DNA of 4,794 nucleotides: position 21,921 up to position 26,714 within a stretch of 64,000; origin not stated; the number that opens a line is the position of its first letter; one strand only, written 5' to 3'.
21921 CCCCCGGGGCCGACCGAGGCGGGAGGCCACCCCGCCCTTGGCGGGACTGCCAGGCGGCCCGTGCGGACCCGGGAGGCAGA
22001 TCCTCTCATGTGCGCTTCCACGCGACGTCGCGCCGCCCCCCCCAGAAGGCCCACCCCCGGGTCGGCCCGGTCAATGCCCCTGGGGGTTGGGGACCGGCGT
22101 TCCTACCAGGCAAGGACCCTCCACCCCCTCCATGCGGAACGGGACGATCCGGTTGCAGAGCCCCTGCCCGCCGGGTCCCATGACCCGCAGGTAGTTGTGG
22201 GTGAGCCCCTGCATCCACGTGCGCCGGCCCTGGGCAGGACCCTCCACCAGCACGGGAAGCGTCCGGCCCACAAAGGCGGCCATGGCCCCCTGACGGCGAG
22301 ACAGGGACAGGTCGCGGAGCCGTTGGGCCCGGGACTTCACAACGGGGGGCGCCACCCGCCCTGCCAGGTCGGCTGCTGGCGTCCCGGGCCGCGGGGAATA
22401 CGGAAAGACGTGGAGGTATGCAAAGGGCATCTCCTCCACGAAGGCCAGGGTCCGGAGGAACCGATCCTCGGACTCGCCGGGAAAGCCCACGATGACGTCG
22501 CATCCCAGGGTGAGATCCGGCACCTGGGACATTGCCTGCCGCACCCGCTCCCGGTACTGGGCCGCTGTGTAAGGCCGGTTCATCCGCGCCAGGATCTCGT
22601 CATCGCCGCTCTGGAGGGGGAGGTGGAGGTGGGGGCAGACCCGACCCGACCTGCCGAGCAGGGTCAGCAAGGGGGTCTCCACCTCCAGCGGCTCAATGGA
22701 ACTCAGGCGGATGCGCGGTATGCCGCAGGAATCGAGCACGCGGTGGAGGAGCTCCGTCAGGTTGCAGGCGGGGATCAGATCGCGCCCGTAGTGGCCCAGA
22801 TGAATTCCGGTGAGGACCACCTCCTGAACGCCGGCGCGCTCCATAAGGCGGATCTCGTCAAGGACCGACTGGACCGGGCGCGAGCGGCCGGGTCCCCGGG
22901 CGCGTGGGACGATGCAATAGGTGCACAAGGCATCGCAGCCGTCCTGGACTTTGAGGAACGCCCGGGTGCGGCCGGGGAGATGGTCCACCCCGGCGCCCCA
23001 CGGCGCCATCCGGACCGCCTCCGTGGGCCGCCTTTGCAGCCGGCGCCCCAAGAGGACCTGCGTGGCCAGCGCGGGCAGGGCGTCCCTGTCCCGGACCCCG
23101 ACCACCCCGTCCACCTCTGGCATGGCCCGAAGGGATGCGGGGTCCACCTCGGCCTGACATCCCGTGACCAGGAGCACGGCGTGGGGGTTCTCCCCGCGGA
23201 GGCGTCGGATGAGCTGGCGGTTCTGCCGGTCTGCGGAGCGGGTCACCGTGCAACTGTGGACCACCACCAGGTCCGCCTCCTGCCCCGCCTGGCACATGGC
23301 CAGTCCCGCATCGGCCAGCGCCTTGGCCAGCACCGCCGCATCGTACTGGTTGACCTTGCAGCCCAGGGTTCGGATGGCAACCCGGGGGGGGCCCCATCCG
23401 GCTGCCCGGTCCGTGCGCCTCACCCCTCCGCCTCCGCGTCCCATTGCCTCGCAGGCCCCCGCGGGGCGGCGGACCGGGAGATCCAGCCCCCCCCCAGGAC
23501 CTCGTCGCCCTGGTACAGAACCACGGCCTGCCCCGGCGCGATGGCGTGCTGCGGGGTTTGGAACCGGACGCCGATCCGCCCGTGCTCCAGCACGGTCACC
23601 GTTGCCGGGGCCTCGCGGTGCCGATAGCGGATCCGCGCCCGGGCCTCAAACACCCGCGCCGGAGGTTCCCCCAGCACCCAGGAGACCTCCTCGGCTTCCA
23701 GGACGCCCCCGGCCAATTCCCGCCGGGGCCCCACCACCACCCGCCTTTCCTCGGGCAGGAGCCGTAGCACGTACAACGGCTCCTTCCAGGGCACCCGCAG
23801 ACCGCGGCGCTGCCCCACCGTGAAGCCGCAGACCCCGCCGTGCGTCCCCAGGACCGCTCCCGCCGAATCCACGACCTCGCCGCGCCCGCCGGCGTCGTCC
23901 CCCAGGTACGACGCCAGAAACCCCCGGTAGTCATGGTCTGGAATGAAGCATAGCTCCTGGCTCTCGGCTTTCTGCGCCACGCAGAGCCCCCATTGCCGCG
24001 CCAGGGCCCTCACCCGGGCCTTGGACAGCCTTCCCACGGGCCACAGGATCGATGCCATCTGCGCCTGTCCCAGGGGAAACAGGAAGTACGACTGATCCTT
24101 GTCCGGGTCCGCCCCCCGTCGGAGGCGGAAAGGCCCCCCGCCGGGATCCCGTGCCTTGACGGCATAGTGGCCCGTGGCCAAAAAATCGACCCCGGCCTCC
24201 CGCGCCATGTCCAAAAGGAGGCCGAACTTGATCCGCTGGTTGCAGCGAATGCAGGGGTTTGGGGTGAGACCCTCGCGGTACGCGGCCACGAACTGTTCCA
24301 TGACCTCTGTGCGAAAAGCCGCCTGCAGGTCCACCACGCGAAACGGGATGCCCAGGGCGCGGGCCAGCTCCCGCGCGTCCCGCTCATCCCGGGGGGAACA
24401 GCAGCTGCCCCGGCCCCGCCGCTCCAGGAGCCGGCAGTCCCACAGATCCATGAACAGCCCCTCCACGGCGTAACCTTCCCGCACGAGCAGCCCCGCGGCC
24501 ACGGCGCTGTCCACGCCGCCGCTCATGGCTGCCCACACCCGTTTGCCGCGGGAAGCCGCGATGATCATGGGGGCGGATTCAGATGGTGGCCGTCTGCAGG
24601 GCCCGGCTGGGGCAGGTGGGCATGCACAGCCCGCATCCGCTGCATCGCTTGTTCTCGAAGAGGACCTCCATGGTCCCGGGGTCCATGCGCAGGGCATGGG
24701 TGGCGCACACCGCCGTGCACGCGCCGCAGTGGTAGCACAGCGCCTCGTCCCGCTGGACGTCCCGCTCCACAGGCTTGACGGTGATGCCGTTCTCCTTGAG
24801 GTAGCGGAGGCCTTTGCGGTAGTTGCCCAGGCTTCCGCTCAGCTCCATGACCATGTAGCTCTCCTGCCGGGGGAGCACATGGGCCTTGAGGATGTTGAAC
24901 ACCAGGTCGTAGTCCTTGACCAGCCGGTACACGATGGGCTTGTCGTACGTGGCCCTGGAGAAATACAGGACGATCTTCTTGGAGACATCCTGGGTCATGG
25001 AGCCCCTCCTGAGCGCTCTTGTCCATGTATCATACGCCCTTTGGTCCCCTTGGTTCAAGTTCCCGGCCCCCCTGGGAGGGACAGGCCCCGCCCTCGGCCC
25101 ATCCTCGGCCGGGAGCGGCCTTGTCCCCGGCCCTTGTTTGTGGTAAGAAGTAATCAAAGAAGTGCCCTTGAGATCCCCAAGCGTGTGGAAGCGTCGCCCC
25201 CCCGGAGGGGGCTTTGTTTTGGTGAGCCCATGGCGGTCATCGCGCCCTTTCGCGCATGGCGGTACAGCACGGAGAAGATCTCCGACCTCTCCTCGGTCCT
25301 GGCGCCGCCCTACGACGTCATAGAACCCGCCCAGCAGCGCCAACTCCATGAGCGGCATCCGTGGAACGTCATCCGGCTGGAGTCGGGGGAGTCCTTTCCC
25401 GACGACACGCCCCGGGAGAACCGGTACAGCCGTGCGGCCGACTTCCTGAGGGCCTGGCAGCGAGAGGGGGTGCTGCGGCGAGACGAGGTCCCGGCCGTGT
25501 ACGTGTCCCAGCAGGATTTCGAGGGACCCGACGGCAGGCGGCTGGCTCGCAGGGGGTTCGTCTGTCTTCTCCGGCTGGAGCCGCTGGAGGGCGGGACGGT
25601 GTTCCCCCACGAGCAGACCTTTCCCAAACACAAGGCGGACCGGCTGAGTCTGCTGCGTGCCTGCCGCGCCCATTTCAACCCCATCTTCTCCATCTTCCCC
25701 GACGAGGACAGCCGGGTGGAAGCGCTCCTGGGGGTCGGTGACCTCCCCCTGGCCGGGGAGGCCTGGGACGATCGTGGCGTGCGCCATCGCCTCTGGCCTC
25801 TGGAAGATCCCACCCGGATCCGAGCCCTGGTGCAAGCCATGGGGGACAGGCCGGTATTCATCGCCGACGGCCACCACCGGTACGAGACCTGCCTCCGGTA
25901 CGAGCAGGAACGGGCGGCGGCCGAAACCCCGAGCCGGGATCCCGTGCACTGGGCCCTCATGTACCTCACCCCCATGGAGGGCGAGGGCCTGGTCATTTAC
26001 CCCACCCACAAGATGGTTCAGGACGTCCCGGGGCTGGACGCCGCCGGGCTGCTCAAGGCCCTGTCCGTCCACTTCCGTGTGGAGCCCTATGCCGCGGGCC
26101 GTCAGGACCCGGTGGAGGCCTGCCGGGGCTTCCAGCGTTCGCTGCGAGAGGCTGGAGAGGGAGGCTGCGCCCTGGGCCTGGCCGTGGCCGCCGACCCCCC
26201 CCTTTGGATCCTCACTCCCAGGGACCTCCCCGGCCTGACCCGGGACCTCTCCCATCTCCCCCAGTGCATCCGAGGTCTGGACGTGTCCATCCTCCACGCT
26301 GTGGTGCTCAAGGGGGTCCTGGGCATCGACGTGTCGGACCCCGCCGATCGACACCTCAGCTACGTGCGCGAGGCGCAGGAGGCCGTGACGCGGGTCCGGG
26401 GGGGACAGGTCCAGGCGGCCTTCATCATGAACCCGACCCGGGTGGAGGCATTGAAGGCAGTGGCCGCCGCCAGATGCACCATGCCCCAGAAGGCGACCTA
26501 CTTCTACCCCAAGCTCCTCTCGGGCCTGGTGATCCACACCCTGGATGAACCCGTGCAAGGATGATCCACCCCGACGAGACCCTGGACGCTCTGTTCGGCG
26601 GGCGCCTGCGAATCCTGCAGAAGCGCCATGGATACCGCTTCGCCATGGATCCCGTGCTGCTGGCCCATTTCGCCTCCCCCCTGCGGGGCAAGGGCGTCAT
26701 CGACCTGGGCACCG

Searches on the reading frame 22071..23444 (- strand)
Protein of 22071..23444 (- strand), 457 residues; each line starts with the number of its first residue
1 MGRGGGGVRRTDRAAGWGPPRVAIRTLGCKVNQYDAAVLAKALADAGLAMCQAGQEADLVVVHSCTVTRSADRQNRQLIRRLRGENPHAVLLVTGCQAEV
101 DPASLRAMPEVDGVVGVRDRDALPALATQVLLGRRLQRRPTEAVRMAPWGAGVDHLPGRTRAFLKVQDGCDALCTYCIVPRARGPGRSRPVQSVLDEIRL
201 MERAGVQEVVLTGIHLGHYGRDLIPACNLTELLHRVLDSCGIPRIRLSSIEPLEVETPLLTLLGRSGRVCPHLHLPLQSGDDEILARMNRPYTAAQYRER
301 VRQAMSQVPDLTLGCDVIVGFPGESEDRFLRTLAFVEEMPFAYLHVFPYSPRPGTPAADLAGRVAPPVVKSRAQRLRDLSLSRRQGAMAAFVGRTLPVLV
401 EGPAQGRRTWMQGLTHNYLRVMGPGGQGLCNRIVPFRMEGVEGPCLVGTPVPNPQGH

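Call 47: search_protein_families(library=pfam, proteins=[window:22071-23444:-], max_evalue=0.0001)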
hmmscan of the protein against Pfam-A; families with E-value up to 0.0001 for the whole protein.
window:22071-23444:- (457 aa): 2 families
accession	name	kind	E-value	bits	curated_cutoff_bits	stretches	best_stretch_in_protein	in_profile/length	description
PF00919.26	UPF0004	-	3.9e-24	85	27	1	21-116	1-98/98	Uncharacterized protein family UPF0004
PF04055.27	Radical_SAM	-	1.1e-21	78.2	29.5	1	165-336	2-166/166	Radical SAM superfamily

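Call 49: find_homologous_proteins(query=window:22071-23444:-, max_evalue=1e-60)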
Query window:22071-23444:- (457 aa): 7273 proteins with E <= 1e-60 among 8000 candidates; the best 120 are listed.
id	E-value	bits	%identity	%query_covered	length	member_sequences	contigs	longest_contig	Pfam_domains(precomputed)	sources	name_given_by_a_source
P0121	0.0e+0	1015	100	98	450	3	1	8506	PF04055.28,PF00919.27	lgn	-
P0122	2.9e-163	563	62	94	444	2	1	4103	PF04055.28,PF00919.27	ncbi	-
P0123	5.7e-163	562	61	94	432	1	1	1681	PF04055.28,PF00919.27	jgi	jgi:threonylcarbamoyladenosine tRNA methylthiotransferase MtaB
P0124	1.2e-159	551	60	94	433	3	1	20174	PF04055.28,PF00919.27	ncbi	-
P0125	1.1e-157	544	60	94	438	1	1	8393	PF04055.28,PF00919.27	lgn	-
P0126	2.0e-156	540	59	94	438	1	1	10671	PF04055.28,PF00919.27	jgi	jgi:threonylcarbamoyladenosine tRNA methylthiotransferase MtaB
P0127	3.4e-149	516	56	94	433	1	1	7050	PF04055.28,PF00919.27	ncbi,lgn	-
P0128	5.5e-147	509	56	94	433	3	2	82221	PF04055.28,PF00919.27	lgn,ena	-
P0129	8.3e-146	505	56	94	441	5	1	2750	PF04055.28,PF00919.27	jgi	-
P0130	3.2e-145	503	55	94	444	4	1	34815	PF04055.28,PF00919.27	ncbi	-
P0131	8.6e-144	498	55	94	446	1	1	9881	PF04055.28,PF00919.27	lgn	-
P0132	7.9e-143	495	53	94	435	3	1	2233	PF04055.28,PF00919.27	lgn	-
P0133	9.0e-143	495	55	94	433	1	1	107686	PF04055.28,PF00919.27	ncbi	-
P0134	1.6e-142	494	55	94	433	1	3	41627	PF04055.28,PF00919.27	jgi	jgi:threonylcarbamoyladenosine tRNA methylthiotransferase MtaB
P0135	2.7e-142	494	57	93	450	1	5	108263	PF04055.28,PF00919.27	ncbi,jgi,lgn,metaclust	jgi:threonylcarbamoyladenosine tRNA methylthiotransferase MtaB|metaclust:\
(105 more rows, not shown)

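Call 50: find_encoding_contigs(protein=P0124, flank=10000, max_places=1)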
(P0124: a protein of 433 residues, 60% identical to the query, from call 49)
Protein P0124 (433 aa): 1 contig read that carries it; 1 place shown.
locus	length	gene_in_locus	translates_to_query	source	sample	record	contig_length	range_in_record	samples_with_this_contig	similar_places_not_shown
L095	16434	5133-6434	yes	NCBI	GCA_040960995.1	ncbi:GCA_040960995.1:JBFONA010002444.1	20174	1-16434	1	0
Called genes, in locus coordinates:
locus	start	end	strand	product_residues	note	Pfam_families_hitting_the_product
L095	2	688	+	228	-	?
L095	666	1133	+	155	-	PF05258:DciA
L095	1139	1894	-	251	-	PF05175:MTS, PF08241:Methyltransf_11 (faint), PF13649:Methyltransf_25 (weak)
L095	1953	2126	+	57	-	-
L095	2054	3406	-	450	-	PF06245:DUF1015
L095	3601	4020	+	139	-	PF09383:NIL, PF13484:Fer4_16 (faint), PF25160:LdpA_Fe-S-bd (faint), PF13237:Fer4_10 (weak), PF14697:Fer4_21, PF12838:Fer4_7, PF13187:Fer4_9, PF00037:Fer4 (weak), +3 more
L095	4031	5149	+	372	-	PF03054:tRNA_Me_trans, PF20259:tRNA_Me_trans_M, PF20258:tRNA_Me_trans_C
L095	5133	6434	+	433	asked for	PF00919:UPF0004, PF04055:Radical_SAM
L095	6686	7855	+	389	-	PF00850:Hist_deacetyl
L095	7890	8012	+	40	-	PF02771:Acyl-CoA_dh_N (weak)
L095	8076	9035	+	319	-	PF02771:Acyl-CoA_dh_N, PF02770:Acyl-CoA_dh_M, PF00441:Acyl-CoA_dh_1, PF08028:Acyl-CoA_dh_2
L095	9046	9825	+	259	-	PF11716:MDMPI_N, PF12867:DinB_2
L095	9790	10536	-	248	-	PF02811:PHP (weak), PF13263:PHP_C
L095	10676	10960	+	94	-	PF00216:Bac_DNA_binding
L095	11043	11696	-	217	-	PF02585:PIG-L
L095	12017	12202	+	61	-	-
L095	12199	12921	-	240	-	PF02129:Peptidase_S15 (weak), PF12146:Hydrolase_4, PF20408:Abhydrolase_11 (weak), PF00561:Abhydrolase_1, PF12697:Abhydrolase_6, PF00326:Peptidase_S9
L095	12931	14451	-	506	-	PF10150:RNase_E_G, PF20833:RNase_E_G_Thio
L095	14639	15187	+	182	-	PF25087:GMPPB_C (faint), PF00132:Hexapep, PF25084:LbH_EIF2B (weak), PF14602:Hexapep_2 (weak)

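Call 51: find_encoding_contigs(protein=P0126, flank=10000, max_places=1)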
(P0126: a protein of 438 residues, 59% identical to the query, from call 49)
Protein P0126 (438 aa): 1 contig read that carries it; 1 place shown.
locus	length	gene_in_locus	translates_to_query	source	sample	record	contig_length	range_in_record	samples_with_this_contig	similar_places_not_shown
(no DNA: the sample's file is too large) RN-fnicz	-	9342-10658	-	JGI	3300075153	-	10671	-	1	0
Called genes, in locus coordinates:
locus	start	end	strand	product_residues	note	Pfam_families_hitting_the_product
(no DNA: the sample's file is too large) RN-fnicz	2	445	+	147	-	?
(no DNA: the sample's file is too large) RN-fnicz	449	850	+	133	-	PF15731:MqsA_antitoxin, PF13560:HTH_31 (weak), PF01381:HTH_3 (weak)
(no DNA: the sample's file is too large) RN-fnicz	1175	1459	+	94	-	PF13744:HTH_37, PF01381:HTH_3 (weak)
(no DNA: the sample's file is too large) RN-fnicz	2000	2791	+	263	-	PF01048:PNP_UDP_1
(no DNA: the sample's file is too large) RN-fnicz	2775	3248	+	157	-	PF05258:DciA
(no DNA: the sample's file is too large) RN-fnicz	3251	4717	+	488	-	PF01134:GIDA (weak), PF01262:AlaDh_PNT_C (faint), PF03486:HI0933_like (faint), PF07992:Pyr_redox_2, PF12831:FAD_oxidored (weak), PF13450:NAD_binding_8 (weak), PF00070:Pyr_redox, PF02852:Pyr_redox_dim, +1 more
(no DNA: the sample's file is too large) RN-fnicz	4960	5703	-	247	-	PF05175:MTS, PF13847:Methyltransf_31 (weak), PF08241:Methyltransf_11 (faint), PF13649:Methyltransf_25 (weak)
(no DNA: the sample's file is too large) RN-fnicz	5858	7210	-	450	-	PF06245:DUF1015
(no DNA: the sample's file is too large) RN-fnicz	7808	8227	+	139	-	PF09383:NIL, PF00037:Fer4 (weak), PF13237:Fer4_10, PF14697:Fer4_21, PF12838:Fer4_7, PF13187:Fer4_9, PF25160:LdpA_Fe-S-bd (weak), PF00037:Fer4 (weak), +5 more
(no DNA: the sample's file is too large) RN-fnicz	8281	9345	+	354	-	PF03054:tRNA_Me_trans, PF20259:tRNA_Me_trans_M, PF20258:tRNA_Me_trans_C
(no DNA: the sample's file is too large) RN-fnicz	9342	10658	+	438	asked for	PF00919:UPF0004, PF04055:Radical_SAM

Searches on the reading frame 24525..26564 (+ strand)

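Call 47: search_protein_families(library=pfam, proteins=[window:24525-26564:+], max_evalue=0.0001)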
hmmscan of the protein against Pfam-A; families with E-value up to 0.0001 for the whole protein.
window:24525-26564:+ (679 aa): 1 family
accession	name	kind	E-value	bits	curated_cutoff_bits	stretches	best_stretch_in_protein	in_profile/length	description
PF06245.16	DUF1015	-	2.3e-81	273.7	25.8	1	239-521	1-287/325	Protein of unknown function (DUF1015)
